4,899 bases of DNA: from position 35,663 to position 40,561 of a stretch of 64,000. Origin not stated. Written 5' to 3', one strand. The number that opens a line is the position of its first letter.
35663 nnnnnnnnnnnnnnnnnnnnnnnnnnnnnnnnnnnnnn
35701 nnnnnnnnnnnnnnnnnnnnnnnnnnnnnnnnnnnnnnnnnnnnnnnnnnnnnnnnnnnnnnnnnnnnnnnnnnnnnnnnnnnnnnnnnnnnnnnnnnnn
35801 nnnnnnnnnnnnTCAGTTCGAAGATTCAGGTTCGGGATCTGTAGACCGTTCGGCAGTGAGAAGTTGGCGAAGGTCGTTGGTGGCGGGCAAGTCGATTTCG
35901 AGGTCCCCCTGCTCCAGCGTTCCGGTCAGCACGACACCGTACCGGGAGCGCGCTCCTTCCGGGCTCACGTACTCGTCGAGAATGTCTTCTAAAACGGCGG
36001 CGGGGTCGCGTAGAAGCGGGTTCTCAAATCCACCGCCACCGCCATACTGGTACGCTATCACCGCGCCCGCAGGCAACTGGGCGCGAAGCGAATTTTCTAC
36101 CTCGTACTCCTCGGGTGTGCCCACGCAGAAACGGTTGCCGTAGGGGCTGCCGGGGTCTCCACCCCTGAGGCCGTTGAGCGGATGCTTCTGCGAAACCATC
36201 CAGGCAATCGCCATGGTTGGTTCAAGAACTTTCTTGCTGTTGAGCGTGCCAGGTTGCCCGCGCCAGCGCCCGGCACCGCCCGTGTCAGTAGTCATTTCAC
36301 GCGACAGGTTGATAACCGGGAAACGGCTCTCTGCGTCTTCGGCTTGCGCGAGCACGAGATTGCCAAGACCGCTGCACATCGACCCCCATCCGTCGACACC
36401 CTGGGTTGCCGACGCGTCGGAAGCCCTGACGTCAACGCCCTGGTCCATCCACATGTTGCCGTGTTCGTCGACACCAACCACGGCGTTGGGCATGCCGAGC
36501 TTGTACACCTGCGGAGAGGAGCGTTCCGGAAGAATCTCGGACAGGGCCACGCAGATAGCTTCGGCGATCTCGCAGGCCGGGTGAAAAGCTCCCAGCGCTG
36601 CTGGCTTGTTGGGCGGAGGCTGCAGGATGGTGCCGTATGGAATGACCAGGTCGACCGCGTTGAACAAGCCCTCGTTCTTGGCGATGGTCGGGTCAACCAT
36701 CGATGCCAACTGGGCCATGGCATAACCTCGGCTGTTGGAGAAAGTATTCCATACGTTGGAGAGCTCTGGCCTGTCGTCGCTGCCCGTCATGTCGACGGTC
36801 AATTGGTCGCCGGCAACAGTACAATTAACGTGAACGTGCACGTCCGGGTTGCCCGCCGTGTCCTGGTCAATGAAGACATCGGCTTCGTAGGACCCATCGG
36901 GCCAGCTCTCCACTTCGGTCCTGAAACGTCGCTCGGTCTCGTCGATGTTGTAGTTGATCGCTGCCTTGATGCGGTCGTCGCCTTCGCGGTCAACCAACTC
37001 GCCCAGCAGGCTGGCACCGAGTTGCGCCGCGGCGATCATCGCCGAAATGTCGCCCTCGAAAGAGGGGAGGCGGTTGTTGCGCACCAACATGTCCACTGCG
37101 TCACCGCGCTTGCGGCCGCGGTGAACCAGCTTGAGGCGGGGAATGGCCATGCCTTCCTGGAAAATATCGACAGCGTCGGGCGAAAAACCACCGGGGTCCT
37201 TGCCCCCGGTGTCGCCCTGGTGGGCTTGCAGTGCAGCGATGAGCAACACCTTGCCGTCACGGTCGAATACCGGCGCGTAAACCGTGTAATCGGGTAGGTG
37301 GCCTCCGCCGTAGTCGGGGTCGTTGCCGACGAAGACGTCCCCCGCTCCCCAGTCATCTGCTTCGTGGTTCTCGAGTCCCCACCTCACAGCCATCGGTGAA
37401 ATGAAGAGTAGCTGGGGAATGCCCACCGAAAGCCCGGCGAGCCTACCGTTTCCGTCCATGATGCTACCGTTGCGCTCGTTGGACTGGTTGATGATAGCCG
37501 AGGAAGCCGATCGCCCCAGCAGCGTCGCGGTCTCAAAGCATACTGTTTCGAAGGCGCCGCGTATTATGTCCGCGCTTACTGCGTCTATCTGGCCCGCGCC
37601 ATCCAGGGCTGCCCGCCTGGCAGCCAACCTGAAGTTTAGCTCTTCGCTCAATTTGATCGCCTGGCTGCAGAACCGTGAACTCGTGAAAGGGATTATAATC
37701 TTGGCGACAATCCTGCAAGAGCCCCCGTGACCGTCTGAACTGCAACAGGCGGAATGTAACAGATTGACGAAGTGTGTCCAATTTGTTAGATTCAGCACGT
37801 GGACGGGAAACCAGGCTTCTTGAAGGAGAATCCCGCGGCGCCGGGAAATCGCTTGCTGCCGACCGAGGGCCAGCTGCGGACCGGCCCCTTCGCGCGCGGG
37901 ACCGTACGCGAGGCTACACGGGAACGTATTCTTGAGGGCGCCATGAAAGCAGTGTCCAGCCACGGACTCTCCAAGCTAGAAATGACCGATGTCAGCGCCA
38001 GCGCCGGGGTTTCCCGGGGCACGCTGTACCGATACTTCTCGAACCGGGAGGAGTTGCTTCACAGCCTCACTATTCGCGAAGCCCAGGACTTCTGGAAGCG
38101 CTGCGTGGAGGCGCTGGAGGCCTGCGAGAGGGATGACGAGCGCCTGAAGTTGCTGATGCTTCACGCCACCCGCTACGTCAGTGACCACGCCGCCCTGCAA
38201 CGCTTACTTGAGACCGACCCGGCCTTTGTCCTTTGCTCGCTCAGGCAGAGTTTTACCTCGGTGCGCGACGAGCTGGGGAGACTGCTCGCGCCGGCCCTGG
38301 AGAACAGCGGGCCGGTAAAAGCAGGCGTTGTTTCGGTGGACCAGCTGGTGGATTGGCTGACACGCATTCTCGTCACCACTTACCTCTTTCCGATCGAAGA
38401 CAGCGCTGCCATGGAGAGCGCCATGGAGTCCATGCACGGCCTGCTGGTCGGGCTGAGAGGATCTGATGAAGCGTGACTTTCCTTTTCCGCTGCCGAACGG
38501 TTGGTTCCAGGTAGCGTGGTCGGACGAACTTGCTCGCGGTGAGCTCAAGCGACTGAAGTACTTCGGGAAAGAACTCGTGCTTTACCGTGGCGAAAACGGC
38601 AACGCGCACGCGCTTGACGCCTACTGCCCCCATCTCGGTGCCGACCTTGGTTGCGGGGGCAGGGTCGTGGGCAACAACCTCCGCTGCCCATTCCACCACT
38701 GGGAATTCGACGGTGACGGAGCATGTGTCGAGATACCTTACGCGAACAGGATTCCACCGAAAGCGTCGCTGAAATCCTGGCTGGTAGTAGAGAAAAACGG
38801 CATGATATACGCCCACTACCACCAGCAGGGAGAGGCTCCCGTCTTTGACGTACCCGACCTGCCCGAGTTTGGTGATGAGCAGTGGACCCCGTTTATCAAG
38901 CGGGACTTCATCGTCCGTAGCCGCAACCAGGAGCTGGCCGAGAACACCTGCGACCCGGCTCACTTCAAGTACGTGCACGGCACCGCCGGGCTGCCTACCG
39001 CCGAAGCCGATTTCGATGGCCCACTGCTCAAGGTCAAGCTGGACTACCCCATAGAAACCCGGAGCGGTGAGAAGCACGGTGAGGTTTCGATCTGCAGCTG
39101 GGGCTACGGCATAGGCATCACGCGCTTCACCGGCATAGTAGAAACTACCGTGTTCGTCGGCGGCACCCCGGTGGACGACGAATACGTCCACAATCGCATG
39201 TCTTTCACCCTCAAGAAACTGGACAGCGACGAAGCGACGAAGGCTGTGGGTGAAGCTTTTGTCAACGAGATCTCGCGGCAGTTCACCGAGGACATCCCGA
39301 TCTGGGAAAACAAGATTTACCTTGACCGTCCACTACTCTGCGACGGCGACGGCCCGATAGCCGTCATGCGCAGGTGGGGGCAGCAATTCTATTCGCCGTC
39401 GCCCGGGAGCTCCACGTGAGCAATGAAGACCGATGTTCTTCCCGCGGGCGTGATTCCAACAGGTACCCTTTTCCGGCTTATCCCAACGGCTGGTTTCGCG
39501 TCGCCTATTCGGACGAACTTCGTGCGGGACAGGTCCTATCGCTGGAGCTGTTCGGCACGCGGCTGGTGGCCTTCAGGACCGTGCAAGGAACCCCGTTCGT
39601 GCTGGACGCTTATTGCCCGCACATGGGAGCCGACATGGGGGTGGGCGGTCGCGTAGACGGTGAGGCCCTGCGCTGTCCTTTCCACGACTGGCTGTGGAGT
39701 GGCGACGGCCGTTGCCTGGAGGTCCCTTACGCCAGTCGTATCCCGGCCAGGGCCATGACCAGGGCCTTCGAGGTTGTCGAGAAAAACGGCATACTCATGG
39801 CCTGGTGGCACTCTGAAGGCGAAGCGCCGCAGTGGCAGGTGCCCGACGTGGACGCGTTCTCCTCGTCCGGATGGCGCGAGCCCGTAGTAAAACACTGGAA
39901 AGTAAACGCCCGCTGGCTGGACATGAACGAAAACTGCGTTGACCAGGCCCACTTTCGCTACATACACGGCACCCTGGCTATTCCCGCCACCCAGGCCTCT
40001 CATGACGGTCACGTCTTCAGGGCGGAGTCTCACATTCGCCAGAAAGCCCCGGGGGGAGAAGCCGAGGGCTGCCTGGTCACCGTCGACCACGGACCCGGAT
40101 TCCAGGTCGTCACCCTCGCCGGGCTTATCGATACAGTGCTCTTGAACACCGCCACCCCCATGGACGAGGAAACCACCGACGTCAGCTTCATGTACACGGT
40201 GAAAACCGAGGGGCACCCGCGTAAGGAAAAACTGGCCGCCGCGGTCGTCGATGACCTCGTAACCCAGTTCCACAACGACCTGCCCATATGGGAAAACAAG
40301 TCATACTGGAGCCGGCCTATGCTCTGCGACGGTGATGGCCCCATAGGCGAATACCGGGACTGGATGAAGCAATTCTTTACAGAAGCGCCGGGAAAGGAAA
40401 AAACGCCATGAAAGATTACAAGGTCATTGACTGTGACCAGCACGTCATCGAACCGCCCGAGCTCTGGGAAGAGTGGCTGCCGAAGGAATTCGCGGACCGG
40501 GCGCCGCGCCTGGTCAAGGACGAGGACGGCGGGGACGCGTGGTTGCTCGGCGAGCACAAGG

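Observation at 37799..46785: Candidate undescribed oxidative/dehalogenating catabolic island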

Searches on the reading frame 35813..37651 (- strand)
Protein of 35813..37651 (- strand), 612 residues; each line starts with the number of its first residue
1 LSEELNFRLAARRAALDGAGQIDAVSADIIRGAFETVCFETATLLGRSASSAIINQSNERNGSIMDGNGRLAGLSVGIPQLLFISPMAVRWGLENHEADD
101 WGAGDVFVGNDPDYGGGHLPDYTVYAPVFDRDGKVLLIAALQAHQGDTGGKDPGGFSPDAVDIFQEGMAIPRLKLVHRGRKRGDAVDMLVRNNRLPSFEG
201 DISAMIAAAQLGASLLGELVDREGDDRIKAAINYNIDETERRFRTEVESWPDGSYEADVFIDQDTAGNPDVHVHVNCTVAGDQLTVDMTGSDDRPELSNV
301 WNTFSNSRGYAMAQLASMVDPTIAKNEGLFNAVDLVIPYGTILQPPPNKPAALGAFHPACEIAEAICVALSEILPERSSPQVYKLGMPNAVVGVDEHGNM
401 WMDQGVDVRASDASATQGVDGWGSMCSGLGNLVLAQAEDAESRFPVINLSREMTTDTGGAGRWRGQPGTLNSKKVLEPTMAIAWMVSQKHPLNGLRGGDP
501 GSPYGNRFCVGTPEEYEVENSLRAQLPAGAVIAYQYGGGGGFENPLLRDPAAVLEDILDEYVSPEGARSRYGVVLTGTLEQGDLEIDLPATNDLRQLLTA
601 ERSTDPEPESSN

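Call 45: search_solved_structures(query=window:35813-37651:-, max_evalue=0.001)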
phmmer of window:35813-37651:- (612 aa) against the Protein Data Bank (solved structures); distinct sequences matched with E-value up to 0.001: 5.
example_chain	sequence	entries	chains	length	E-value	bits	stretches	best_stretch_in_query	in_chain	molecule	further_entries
6yra_B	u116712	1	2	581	3.1e-60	208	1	21-578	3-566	Hydantoinase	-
7hk5_A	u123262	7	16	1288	6.9e-57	197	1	28-601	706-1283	N-methylhydantoinase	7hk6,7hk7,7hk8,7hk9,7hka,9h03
5l9w_A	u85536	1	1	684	5.7e-33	118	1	14-470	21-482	Acetophenone carboxylase delta subunit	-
5m45_A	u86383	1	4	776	9.2e-09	38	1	47-511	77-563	Acetone carboxylase alpha subunit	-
5svb_A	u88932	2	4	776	3.2e-08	36.2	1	47-511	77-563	Acetone carboxylase alpha subunit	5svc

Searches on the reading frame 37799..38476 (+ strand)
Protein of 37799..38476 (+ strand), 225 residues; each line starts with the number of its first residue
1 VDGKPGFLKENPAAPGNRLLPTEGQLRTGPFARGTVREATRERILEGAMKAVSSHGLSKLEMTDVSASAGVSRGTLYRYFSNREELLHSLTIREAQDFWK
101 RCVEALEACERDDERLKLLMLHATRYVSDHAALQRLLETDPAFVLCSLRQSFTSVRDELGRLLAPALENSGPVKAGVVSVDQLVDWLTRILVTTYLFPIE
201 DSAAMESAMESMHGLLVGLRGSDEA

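Call 6: search_protein_families(library=pfam, proteins=[window:37799-38476:+], max_evalue=0.001)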
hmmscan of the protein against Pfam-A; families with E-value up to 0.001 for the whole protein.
window:37799-38476:+ (225 aa): 1 family
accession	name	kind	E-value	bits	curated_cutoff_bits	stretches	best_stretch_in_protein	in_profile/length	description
PF00440.29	TetR_N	-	4.8e-13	49.1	24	1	44-89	1-46/47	Bacterial regulatory proteins, tetR family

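Call 7: search_protein_families(library=ncbifam, proteins=[window:37799-38476:+], max_evalue=0.001)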
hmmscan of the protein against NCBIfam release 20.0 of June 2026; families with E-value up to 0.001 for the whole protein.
window:37799-38476:+ (225 aa): 20 families
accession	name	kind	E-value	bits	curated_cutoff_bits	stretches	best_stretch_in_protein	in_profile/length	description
NF053878.1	FATransRegFadRBac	equivalog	7.1e-12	45.5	200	1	42-164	6-121/190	fatty acid metabolism transcriptional regulator FadR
NF051852.1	efflux_TF_MtrR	exception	7.9e-11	42.1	280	1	39-133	10-105/205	multidrug efflux system transcriptional repressor MtrR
NF041196.1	ScbR_bind_reg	equivalog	1.4e-10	41.7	150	1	38-177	5-145/191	ScbR family autoregulator-binding transcription factor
NF033703.1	transcr_KstR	equivalog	1.8e-10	40.7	280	1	39-189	7-165/185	cholesterol catabolism transcriptional regulator KstR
NF007949.0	PRK10668.1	equivalog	4e-10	39.5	271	1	32-91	2-63/216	multidrug efflux transporter transcriptional repressor AcrR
TIGR03384.1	betaine_BetI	equivalog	3.5e-09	36.6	201.3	1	35-119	4-88/189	choline-binding transcriptional repressor BetI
NF050111.1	TransRegSACE7040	equivalog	1.9e-08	34.4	250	1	41-136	3-98/186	SACE_7040 family transcriptional regulator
NF001978.0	PRK00767.1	equivalog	2.5e-08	34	118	1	37-119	7-88/197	transcriptional regulator BetI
NF007430.0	PRK09975.1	equivalog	7e-08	31.9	274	1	36-132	6-105/220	acrEF/envCD operon transcriptional regulator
TIGR03968.1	mycofact_TetR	equivalog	1.3e-06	28.1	224.9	1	33-87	3-57/190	mycofactocin system transcriptional regulator MftR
TIGR03613.1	RutR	equivalog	1.7e-05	24.7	368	1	35-136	4-104/202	pyrimidine utilization regulatory protein R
NF053731.1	TransRegFasRMycb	equivalog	2e-05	24.5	330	1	37-119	9-91/199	HTH-type transcriptional activator FasR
NF011584.0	PRK15008.1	equivalog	3.8e-05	23.6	230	1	33-106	12-84/212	HTH-type transcriptional regulator RutR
NF047866.1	TF_DicD_YjdC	equivalog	5.2e-05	23.5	240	1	40-114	2-78/191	division control transcriptional repressor DicD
NF051457.1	acryl_TF_AcuR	equivalog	0.00013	21.4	247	1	32-120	10-99/204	acrylate utilization transcriptional regulator AcuR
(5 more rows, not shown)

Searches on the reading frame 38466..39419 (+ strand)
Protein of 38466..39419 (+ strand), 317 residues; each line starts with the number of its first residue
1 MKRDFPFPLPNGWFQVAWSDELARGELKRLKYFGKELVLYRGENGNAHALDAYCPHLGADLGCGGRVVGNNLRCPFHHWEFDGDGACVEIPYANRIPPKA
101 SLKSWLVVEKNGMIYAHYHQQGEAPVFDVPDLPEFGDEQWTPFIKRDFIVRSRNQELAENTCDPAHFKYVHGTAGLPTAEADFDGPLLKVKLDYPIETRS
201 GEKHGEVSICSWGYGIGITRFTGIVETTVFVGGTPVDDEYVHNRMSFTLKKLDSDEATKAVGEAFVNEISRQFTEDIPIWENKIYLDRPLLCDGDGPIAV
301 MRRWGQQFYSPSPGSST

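Call 6: search_protein_families(library=pfam, proteins=[window:38466-39419:+], max_evalue=0.001)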
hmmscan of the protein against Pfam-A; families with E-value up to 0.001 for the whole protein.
window:38466-39419:+ (317 aa): 3 families
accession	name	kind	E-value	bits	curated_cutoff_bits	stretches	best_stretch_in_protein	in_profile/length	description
PF19298.5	KshA_C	-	1.7e-35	123.4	23.3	1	118-309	3-207/207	3-Ketosteroid 9alpha-hydroxylase C-terminal domain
PF00355.32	Rieske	-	4.4e-23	81.4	20.3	1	13-96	2-84/88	Rieske [2Fe-2S] domain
PF19112.6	VanA_C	-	0.00095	19.8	23.5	0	155-173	6-24/193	Vanillate O-demethylase oxygenase C-terminal domain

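Call 7: search_protein_families(library=ncbifam, proteins=[window:38466-39419:+], max_evalue=0.001)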
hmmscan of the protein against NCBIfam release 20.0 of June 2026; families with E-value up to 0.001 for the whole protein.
window:38466-39419:+ (317 aa): 6 families
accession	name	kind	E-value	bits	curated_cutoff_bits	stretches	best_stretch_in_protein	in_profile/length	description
NF052579.1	BetMthstMoxSdmAMthl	equivalog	7e-22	77.9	600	1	11-171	16-178/351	4beta-methylsterol monooxygenase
NF058607.1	GlBtMonoOxGbcA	equivalog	8e-05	21.2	670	1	24-86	68-130/420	glycine betaine monooxygenase oxygenase subunit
TIGR03228.1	anthran_1_2_A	equivalog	9.5e-05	21.3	671.9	1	29-90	56-117/438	anthranilate 1,2-dioxygenase large subunit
TIGR02378.1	nirD_assim_sml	equivalog_domain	0.00015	21.8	74.65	1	13-115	2-102/105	nitrite reductase small subunit NirD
TIGR02377.1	MocE_fam_FeS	subfamily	0.0004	20.3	136.15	1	13-90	2-79/101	MocE family 2Fe-2S type ferredoxin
NF041684.1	ant_diox_AndAc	equivalog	0.00053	18.7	750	1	19-93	53-128/418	anthranilate 1,2-dioxygenase large subunit AndAc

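Call 31: search_solved_structures(query=window:38466-39416:+, max_evalue=0.00001)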
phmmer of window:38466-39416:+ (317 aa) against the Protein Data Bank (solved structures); distinct sequences matched with E-value up to 0.00001: 22.
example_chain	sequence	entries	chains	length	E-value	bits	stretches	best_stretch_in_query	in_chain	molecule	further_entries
4qdc_A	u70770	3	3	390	2.1e-48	168.3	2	9-172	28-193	3-ketosteroid 9alpha-hydroxylase oxygenase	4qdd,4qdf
4qdf_B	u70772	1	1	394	6.1e-45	156.9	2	6-173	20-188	3-ketosteroid 9alpha-hydroxylase oxygenase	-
2zyl_A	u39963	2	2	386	2.1e-42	148.6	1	8-310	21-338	POSSIBLE OXIDOREDUCTASE | 3-ketosteroid-9-alpha-monooxygenase oxygenase subunit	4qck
6wnc_A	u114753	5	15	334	8.9e-22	80.7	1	9-173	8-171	SxtDIOX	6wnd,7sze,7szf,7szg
6wn3_A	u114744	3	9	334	1.9e-21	79.6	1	9-172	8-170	SxtT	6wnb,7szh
7fhr_A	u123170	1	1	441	2.5e-16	62.8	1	19-175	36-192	Putative Phthalate 4,5-dioxygenase, subunit alpha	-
3gb4_A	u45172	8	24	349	4.6e-16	61.9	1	10-173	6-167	DdmC | Dicamba O-demethylase, oxygenase component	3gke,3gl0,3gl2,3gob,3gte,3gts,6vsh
9ina_A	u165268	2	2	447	1.5e-14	57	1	13-171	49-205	Rieske (2Fe-2S) domain protein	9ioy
7qwt_A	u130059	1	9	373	1.9e-14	56.7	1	9-173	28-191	Rieske (2Fe-2S) domain protein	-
7fjl_A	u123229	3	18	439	1.4e-11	47.3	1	25-178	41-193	Rieske (2Fe-2S) domain protein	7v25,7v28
6ick_A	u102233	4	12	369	6e-11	45.1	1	33-252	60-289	Methylxanthine N1-demethylase NdmA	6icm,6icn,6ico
6icp_A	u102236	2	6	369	1.3e-10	44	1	33-176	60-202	Methylxanthine N1-demethylase NdmA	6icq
1ww9_A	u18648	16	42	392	2.4e-10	43.1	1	9-173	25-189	terminal oxygenase component of carbazole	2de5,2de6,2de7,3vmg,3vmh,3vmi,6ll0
4nb8_A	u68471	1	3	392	2.4e-10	43.1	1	9-173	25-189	Terminal oxygenase component of carbazole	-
4nb9_A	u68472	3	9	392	2.5e-10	43.1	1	9-173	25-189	Terminal oxygenase component of carbazole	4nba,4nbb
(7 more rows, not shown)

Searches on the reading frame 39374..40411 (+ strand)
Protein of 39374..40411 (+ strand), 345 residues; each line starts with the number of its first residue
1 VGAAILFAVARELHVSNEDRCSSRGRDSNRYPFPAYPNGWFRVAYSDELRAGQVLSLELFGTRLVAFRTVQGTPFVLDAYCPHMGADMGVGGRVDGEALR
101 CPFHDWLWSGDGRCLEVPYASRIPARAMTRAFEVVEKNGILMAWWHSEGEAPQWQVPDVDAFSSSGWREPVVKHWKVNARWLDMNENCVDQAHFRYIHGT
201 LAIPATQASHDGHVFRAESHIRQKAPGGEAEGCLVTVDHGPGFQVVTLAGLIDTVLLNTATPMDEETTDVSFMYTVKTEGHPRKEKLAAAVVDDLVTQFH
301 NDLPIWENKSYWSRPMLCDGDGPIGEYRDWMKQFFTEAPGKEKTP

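Call 6: search_protein_families(library=pfam, proteins=[window:39374-40411:+], max_evalue=0.001)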
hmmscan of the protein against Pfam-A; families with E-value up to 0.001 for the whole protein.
window:39374-40411:+ (345 aa): 3 families
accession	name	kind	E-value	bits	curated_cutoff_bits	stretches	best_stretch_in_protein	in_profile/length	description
PF19298.5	KshA_C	-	1.7e-37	129.9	23.3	1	144-335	2-207/207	3-Ketosteroid 9alpha-hydroxylase C-terminal domain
PF00355.32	Rieske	-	8.1e-19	67.8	20.3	1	40-124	2-85/88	Rieske [2Fe-2S] domain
PF19112.6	VanA_C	-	1.8e-05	25.4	23.5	0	177-307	1-156/193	Vanillate O-demethylase oxygenase C-terminal domain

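Call 7: search_protein_families(library=ncbifam, proteins=[window:39374-40411:+], max_evalue=0.001)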
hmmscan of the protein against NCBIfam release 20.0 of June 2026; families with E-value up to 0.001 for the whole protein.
window:39374-40411:+ (345 aa): 2 families
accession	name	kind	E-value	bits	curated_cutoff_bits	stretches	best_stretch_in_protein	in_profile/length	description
NF052579.1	BetMthstMoxSdmAMthl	equivalog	2.7e-10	39.7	600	1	38-199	16-179/351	4beta-methylsterol monooxygenase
NF041683.1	ant_diox_AndAb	equivalog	0.00091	19.4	150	0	40-108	2-68/100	anthranilate 1,2-dioxygenase ferredoxin subunit AndAb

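Call 79: search_solved_structures(query=window:39416-40408:+, max_evalue=1e-30, show_alignments=1)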
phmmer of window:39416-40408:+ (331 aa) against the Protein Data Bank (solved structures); distinct sequences matched with E-value up to 1e-30: 3.
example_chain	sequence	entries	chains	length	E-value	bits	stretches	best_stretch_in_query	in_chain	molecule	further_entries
4qdf_B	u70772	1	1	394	3.7e-46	160.9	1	22-324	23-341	3-ketosteroid 9alpha-hydroxylase oxygenase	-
4qdc_A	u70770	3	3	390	5.9e-45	157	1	22-324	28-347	3-ketosteroid 9alpha-hydroxylase oxygenase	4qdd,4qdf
2zyl_A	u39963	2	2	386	6.5e-40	140.4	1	17-324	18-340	POSSIBLE OXIDOREDUCTASE | 3-ketosteroid-9-alpha-monooxygenase oxygenase subunit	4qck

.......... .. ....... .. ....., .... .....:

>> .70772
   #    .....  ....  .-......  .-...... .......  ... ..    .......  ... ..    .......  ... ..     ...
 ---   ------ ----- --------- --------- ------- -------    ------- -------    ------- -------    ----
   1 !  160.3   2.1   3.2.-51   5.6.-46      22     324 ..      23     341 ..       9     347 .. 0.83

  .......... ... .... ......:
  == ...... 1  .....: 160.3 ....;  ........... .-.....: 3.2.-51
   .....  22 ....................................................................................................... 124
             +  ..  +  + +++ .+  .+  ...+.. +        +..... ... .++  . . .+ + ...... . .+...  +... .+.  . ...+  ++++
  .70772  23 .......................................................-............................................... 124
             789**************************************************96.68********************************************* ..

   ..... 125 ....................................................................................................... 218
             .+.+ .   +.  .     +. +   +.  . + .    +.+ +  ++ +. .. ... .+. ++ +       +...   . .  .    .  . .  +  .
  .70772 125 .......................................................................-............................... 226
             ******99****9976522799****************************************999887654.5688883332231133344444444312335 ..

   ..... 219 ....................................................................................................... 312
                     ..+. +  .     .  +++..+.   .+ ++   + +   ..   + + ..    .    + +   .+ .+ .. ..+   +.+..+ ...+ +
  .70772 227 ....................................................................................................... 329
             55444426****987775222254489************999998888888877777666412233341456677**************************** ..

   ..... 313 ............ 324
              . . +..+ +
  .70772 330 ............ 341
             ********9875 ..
